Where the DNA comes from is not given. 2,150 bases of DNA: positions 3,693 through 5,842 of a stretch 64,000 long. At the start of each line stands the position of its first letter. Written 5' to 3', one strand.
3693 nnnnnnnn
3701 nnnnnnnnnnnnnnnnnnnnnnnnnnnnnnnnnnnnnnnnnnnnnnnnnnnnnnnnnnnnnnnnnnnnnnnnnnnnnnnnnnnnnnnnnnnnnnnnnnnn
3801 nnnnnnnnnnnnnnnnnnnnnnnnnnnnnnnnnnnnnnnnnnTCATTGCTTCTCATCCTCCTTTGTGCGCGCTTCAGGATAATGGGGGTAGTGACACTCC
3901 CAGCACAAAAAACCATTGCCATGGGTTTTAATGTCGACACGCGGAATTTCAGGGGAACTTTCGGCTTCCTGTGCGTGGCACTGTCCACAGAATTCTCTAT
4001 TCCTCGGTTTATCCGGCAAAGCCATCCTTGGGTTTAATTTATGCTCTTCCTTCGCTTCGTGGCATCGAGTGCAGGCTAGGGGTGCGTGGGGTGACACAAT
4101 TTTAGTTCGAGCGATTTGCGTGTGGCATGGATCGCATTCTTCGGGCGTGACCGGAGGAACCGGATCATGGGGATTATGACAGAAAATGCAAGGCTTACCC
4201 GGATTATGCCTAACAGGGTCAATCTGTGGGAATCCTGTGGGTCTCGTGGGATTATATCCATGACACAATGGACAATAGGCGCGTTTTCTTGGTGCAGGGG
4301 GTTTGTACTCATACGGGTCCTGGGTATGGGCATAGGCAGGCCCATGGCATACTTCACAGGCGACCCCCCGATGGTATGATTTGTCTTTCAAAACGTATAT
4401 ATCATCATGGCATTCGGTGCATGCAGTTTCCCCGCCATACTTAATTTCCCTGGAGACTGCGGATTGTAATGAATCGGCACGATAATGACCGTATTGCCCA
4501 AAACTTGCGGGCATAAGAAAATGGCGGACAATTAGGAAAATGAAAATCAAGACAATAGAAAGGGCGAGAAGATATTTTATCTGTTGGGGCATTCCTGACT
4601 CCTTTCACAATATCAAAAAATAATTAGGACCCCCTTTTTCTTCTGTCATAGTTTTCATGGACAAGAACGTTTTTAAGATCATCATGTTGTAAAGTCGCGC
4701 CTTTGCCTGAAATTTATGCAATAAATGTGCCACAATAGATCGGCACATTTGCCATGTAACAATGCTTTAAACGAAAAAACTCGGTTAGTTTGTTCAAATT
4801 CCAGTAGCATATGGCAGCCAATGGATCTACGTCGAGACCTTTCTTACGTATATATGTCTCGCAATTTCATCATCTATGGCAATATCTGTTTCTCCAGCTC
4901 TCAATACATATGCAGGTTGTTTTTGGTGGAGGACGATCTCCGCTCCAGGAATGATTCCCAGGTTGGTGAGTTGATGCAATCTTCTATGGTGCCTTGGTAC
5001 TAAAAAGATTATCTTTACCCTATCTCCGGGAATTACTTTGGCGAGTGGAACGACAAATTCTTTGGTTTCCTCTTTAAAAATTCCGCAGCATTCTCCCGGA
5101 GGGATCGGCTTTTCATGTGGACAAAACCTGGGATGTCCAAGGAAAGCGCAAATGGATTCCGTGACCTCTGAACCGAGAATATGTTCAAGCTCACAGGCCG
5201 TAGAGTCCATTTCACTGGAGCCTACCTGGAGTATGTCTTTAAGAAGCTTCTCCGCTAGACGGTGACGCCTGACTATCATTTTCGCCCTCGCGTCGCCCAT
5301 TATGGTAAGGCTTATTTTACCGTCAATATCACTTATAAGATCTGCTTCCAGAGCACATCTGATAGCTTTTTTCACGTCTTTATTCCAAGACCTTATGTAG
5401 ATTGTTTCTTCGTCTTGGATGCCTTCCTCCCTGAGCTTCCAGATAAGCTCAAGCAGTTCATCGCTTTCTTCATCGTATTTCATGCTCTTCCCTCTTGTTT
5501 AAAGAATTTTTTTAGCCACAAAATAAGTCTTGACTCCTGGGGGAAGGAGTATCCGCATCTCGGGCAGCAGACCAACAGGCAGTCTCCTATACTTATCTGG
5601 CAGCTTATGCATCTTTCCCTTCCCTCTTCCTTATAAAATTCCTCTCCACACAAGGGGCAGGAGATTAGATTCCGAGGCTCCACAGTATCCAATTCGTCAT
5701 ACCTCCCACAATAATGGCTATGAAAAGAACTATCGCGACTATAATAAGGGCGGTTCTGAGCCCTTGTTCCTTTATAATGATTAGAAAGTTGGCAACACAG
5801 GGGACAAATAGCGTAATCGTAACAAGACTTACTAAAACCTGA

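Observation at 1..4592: Four-gene Cbc / ACIII-like respiratory module combining an octaheme cyt c, a Tat-FeS subunit, an NrfD-type subunit and an 11-heme::diheme-b fusion, with no molybdopterin subunit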

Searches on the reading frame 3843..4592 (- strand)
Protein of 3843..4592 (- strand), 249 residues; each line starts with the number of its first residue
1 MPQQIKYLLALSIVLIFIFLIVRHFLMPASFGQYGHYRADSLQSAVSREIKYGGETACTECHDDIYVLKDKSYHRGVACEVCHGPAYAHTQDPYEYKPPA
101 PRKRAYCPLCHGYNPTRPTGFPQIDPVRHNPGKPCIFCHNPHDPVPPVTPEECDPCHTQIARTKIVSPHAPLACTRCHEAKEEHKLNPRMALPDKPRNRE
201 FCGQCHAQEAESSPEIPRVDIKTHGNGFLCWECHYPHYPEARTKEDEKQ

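Call 6: search_protein_families(library=pfam, proteins=[window:3843-4592:-], max_evalue=0.01)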
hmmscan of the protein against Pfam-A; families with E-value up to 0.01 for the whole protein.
window:3843-4592:- (249 aa): 5 families
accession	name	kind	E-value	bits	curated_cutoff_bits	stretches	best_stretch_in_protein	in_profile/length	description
PF14522.11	Cytochrome_C7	-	1.7e-12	47.4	24.8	4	74-140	10-67/67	Cytochrome c7 and related cytochrome c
PF14537.11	Cytochrom_c3_2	-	3.1e-08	34.4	25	0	171-240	6-70/79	Cytochrome c3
PF09699.15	Paired_CXXCH_1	-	3.2e-07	30.4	20.6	1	173-210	8-40/41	Doubled CXXCH motif (Paired_CXXCH_1)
PF13435.11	Cytochrome_C554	-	9.1e-06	27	20.8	1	45-84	38-84/84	Cytochrome c554 and c-prime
PF22113.1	Mtrc-MtrF_II-IV_dom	-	1.2e-05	25.3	30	1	56-210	7-167/176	Outer membrane cytochrome MtrC/MtrF-like, domains II/IV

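Call 7: search_protein_families(library=ncbifam, proteins=[window:3843-4592:-], max_evalue=0.01)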
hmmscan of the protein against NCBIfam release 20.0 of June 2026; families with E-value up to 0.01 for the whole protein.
window:3843-4592:- (249 aa): 8 families
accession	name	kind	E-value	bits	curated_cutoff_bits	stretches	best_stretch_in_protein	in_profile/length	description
NF041028.1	decahem_GSU2203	exception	6.5e-09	35.4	325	1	41-209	22-210/317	GSU2203 family decaheme c-type cytochrome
TIGR03508.1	decahem_SO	subfamily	6.8e-08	32.3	192.2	1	56-235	71-249/258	DmsE family decaheme c-type cytochrome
TIGR04257.1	nanowire_3heme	domain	1.1e-07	31.9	40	0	172-209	24-61/75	c(7)-type cytochrome triheme domain-containing protein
NF041198.1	UshA_like_PCGU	equivalog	6.4e-06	25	275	1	73-112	469-509/519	UshA-like (seleno)protein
TIGR04315.1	octaheme_Shew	subfamily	0.00016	20.8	375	1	170-240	186-256/440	tetrathionate reductase family octaheme c-type cytochrome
NF045713.1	CxxCH_16_HmcA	equivalog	0.00028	19.6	400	1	106-216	320-422/541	sulfate respiration complex hexadecaheme cytochrome HmcA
NF040968.1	FeS_ExtO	equivalog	0.00062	18.7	200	0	53-111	19-69/416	selenite/tellurite reduction operon b-type cytochrome iron-sulfur cluster-binding subunit ExtO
NF040967.1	cytc_ExtN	equivalog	0.00075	18.4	200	0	53-111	19-69/415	selenite/tellurite reduction operon c-type cytochrome ExtN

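Call 30: search_solved_structures(query=window:3843-4592:-, max_evalue=0.01)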
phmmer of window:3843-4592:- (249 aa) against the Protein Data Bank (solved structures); distinct sequences matched with E-value up to 0.01: 11.
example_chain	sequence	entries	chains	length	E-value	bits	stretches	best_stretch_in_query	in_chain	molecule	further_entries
2ot4_A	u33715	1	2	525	1.6e-06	30.9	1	141-216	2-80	Eight-heme nitrite reductase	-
2zo5_A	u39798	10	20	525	1.6e-06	30.9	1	141-216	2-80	Eight-heme nitrite reductase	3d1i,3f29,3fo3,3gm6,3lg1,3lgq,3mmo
4q0t_A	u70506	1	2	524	1.8e-06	30.6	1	143-216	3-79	Eight-heme nitrite reductase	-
3owm_A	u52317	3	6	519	3e-06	29.9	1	146-216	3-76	Eight-heme nitrite reductase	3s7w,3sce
3uu9_A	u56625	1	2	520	3e-06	29.9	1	146-216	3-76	Eight-heme nitrite reductase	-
3rkh_A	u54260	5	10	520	3e-06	29.9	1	146-216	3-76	Eight-heme nitrite reductase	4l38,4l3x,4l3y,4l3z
4q4u_A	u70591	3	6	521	3e-06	29.9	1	146-216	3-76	Eight-heme nitrite reductase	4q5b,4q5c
8rv0_Y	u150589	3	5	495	9.9e-06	28.2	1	151-212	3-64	Octaheme cytochrome c nitrite reductase | Octaheme nitrite c cytochrome c reductase | Octaheme nitrite reductase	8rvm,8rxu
6i5b_A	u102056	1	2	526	2.2e-05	27.1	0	75-134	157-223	Uncharacterized protein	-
3sxq_A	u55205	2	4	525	6.5e-05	25.6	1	143-212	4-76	Eight-heme nitrite reductase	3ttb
6r2q_A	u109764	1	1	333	0.0047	19.4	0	55-213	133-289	Cystathionine beta-synthase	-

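Call 49: find_homologous_proteins(query=window:3843-4592:-, max_evalue=0.00001)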
Query window:3843-4592:- (249 aa): 911 proteins with E <= 0.00001 among 978 candidates; the best 120 are listed.
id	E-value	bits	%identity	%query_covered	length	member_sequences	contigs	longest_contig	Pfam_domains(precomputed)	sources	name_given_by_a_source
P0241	1.7e-162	557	91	100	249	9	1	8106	PF09699.16,PF14537.12,PF14522.12,PF22113.2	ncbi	-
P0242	6.8e-150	516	84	100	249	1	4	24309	PF09699.16,PF14537.12,PF14522.12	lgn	-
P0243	7.4e-142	490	79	100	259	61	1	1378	PF09699.16,PF14537.12,PF14522.12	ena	-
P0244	1.9e-124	432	72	99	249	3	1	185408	PF09699.16,PF14537.12,PF14522.12,PF22113.2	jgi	jgi:hypothetical protein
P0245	1.9e-110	387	63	100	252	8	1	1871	PF09699.16,PF14537.12,PF14522.12,PF22113.2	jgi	jgi:hypothetical protein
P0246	8.3e-107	375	64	97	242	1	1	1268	PF09699.16,PF14537.12,PF14522.12,PF22113.2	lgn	-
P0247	1.0e-105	371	63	97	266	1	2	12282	PF09699.16,PF14522.12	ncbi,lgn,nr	ncbi:MAG: hypothetical protein GTO29_15165 [Candidatus Latescibacteria bacterium]|nr:hypothetical pr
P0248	1.1e-104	368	59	100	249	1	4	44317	PF09699.16,PF14537.12,PF14522.12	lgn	-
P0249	1.8e-101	357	60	97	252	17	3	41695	PF09699.16,PF14537.12,PF14522.12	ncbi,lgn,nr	ncbi:MAG: hypothetical protein ONB44_19435 [candidate division KSB1 bacterium]|nr:hypothetical prote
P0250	4.2e-101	356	60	97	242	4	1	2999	PF09699.16,PF14537.12,PF14522.12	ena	-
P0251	4.9e-101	356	60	97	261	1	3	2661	PF09699.16,PF14537.12,PF02085.22,PF14522.12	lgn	-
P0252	1.6e-100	354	61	97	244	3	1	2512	PF09699.16,PF14537.12,PF14522.12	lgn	-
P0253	1.6e-100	354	60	97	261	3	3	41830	PF09699.16,PF14537.12,PF14522.12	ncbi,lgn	-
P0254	4.2e-100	353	61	96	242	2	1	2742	PF09699.16,PF14537.12,PF14522.12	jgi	jgi:hypothetical protein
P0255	5.5e-100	352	60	97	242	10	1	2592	PF09699.16,PF14537.12,PF14522.12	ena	-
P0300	1.6e-95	338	57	97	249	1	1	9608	PF09699.16,PF14537.12,PF14522.12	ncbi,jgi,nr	ncbi:MAG: hypothetical protein GXO75_15985 [Calditrichaeota bacterium]|nr:hypothetical protein [Cald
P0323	2.2e-94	334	57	97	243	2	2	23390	PF14537.12,PF13435.12,PF14522.12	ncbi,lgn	ncbi:MAG: multiheme c-type cytochrome [Candidatus Glassbacteria bacterium]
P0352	1.5e-93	331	56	97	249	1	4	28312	PF09699.16,PF14537.12,PF14522.12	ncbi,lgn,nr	ncbi:MAG: hypothetical protein K9J16_13960 [Melioribacteraceae bacterium]|nr:hypothetical protein [M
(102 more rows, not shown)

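Call 88: predict_structure(alignment_id=A6)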
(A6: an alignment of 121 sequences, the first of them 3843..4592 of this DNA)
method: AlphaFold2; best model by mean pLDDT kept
length: 249 residues; sequences in the alignment: 121
mean_pLDDT: 85.2   pTM: 0.59
mean pLDDT of the five models: 85.2, 84.0, 80.6, 78.2, 75.3
residues with pLDDT >= 90: 107; 70-90: 121; 50-70: 12; < 50: 9
segments of 3 or more residues with pLDDT < 50: 241-249
pLDDT, mean of each block of 10 residues (from residue 1): 93 98 87 76 85 93 93 89 94 94 82 78 77 83 73 79 88 91 81 90 95 93 88 81 45
secondary structure, 60 per line:
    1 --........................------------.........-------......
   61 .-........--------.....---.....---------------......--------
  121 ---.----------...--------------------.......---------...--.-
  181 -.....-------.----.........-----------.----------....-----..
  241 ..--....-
elements in order: H3-26 H39-47 H55-61 H63-70 H79-83 H87-91 H107-111 H158-164 H182-186 H199-206 H230-233 H239-242 H245-248

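Call 90: fold_search(model_id=the predicted structure, library=pdb)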
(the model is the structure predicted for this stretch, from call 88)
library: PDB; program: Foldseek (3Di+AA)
matches with E <= 10: 12; with E <= 0.001: 0
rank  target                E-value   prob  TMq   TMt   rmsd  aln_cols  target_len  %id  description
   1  8rv0                  2.7e-02  1.00  0.22  0.11   8.9        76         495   29  Crystal structure of octaheme nitrite reductase from Trichlorobacter ammonificans in complex with nitrite (released 2024-03-27)
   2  6i5b_B                9.6e-02  0.16  0.16  0.10  16.0       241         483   19  Crystal Structure of Outer Cell Wall Cytochrome OcwA (released 2019-09-25)
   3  6i5b_A                1.0e-01  0.15  0.15  0.08  19.9       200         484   19  Crystal Structure of Outer Cell Wall Cytochrome OcwA (released 2019-09-25)
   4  3f29_A                1.1e-01  0.85  0.22  0.11  12.6       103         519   17  Structure of the Thioalkalivibrio nitratireducens cytochrome c nitrite reductase in complex with sulfite (released 2008-12-09)
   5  2ot4_A                1.2e-01  0.85  0.23  0.11  12.4        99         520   19  Structure of a hexameric multiheme c nitrite reductase from the extremophile bacterium Thiolkalivibrio nitratireducens (released 2008-04-08)
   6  3f29_B                1.2e-01  0.84  0.22  0.11  12.6       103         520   17  Structure of the Thioalkalivibrio nitratireducens cytochrome c nitrite reductase in complex with sulfite (released 2008-12-09)
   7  3mmo_A                2.2e-01  0.72  0.22  0.11  12.7       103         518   17  Structure of the Thioalkalivibrio nitratireducens cytochrome c nitrite reductase in complex with cyanide (released 2010-09-29)
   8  3rkh_A                2.8e-01  0.69  0.18  0.09   7.6        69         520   29  Structure of the Thioalkalivibrio nitratireducens cytochrome c nitrite reductase in a complex with nitrite (full occup (released 2011-06-15)
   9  3ttb_A                4.9e-01  0.63  0.22  0.11   9.8        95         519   18  Structure of the Thioalkalivibrio paradoxus cytochrome c nitrite reductase in complex with sulfite (released 2011-10-05)
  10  3sxq_B                5.9e-01  0.35  0.18  0.09   9.8        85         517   27  Structure of a hexameric multiheme c nitrite reductase from the extremophile bacterium Thiolkalivibrio paradoxus (released 2012-09-26)
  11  2j7a_C                1.8e+00  0.15  0.19  0.29   5.7        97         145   22  Crystal structure of cytochrome c nitrite reductase NrfHA complex from Desulfovibrio vulgaris (released 2006-12-06)
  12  4rkm_A                5.7e+00  0.03  0.16  0.07  13.5       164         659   20  Wolinella succinogenes octaheme sulfite reductase MccA, form I (released 2015-02-04)

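Call 95: list_cluster_members(proteins=[P0352, P0300, P0241, P0249, P0323, P0182, P0164, P0128, P0013, P0033])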
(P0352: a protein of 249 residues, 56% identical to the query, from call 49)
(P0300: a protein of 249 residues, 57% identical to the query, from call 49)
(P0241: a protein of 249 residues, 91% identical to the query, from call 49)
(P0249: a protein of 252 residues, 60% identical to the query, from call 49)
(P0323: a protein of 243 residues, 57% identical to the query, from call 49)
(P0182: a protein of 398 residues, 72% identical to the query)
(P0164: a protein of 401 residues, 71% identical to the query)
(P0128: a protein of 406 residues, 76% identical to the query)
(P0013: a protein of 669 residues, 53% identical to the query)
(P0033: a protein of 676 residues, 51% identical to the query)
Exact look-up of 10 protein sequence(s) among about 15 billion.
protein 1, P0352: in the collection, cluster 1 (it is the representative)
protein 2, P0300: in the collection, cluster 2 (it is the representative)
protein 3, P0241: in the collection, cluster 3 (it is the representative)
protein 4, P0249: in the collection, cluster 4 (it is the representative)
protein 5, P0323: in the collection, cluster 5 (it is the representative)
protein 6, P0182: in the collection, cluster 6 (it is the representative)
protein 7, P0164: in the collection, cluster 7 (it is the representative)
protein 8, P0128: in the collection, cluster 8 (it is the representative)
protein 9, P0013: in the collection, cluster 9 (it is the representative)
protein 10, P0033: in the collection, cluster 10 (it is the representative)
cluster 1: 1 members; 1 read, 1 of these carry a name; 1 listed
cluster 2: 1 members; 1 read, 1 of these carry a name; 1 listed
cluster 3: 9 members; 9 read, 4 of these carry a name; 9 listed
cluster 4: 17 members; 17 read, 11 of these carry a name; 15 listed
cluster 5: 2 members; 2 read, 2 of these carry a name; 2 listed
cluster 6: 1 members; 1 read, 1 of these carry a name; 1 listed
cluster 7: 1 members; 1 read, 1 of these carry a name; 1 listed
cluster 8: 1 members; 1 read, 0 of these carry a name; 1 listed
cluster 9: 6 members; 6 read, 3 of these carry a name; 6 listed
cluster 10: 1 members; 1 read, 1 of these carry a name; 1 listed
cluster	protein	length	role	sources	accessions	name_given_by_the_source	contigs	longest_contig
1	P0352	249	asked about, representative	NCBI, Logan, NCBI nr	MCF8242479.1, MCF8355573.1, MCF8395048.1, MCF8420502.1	MAG: hypothetical protein K9J16_13960 [Melioribacteraceae bacterium] | hypothetical protein [Melioribacteraceae bacterium]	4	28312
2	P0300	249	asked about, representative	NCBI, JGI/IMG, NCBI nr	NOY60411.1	MAG: hypothetical protein GXO75_15985 [Calditrichaeota bacterium] | hypothetical protein [Calditrichota bacterium]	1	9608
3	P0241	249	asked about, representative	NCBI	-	-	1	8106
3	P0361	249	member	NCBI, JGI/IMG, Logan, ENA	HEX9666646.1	MAG TPA: hypothetical protein VGA95_08835 [Thermodesulfobacteriota bacterium] | hypothetical protein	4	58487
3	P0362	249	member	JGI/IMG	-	DnaJ-class molecular chaperone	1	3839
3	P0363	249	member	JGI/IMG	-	hypothetical protein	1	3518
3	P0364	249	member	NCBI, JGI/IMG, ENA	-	hypothetical protein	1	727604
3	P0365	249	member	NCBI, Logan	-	-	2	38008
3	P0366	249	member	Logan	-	-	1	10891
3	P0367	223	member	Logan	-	-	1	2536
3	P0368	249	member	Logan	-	-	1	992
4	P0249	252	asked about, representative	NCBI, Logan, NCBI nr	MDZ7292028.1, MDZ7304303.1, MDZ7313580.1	MAG: hypothetical protein ONB44_19435 [candidate division KSB1 bacterium] | hypothetical protein [candidate division KSB1 bacterium]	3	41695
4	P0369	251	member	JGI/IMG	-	hypothetical protein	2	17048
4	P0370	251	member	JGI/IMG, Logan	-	ribosomal protein S27AE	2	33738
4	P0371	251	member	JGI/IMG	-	hypothetical protein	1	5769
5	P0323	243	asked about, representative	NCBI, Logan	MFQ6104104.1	MAG: multiheme c-type cytochrome [Candidatus Glassbacteria bacterium]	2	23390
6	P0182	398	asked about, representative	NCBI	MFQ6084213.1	MAG: NrfD/PsrC family molybdoenzyme membrane anchor subunit [Candidatus Aminicenantia ...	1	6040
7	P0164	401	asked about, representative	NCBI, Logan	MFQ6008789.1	MAG: NrfD/PsrC family molybdoenzyme membrane anchor subunit [Candidatus Zixiibacteriota ...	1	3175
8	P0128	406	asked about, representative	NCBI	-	-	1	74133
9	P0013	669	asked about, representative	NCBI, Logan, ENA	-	-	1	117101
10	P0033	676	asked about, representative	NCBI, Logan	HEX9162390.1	MAG TPA: cytochrome c3 family protein [Thermoanaerobaculia bacterium]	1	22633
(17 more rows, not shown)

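Call 101: search_protein_representatives(protein=window:3843-4592:-)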
Query: 249 residues. Proteins with E-value up to 0.001 (for the whole library): 855; up to 1e-10: 443; up to 1e-30: 40. The best 150 are listed.
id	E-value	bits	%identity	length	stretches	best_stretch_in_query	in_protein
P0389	5.2e-81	288.3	49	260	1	1-241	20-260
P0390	1.7e-80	286.6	54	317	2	2-147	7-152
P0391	1.2e-77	277.3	53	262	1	9-241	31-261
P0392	1.2e-73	264.1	43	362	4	8-144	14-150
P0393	3.1e-68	246.4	60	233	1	1-179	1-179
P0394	8.8e-65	235.1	47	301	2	1-147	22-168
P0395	3.3e-61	223.4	42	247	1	4-241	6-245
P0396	2.4e-52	194.3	46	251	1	2-205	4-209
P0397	1.0e-47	179.1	59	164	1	113-241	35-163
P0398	1.6e-47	178.5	52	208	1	1-141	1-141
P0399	4.0e-46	173.9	53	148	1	98-242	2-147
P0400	4.3e-46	173.8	49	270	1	2-180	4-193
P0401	1.9e-43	165.1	55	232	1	117-241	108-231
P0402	3.0e-42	161.1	35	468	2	18-144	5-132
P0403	4.2e-42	160.7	54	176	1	25-149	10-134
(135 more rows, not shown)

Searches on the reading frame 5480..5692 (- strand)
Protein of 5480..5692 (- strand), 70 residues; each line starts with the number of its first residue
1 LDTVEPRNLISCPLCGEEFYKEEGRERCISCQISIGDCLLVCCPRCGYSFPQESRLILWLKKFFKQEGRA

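Call 65: search_protein_families(library=pfam, proteins=[window:5480-5692:-], max_evalue=0.001)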
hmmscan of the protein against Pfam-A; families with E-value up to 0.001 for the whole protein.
window:5480-5692:- (70 aa): 1 family
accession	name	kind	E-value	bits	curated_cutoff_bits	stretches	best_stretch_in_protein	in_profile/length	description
PF18912.6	DZR_2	-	0.00068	19.9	27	1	11-53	9-49/56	Double zinc ribbon domain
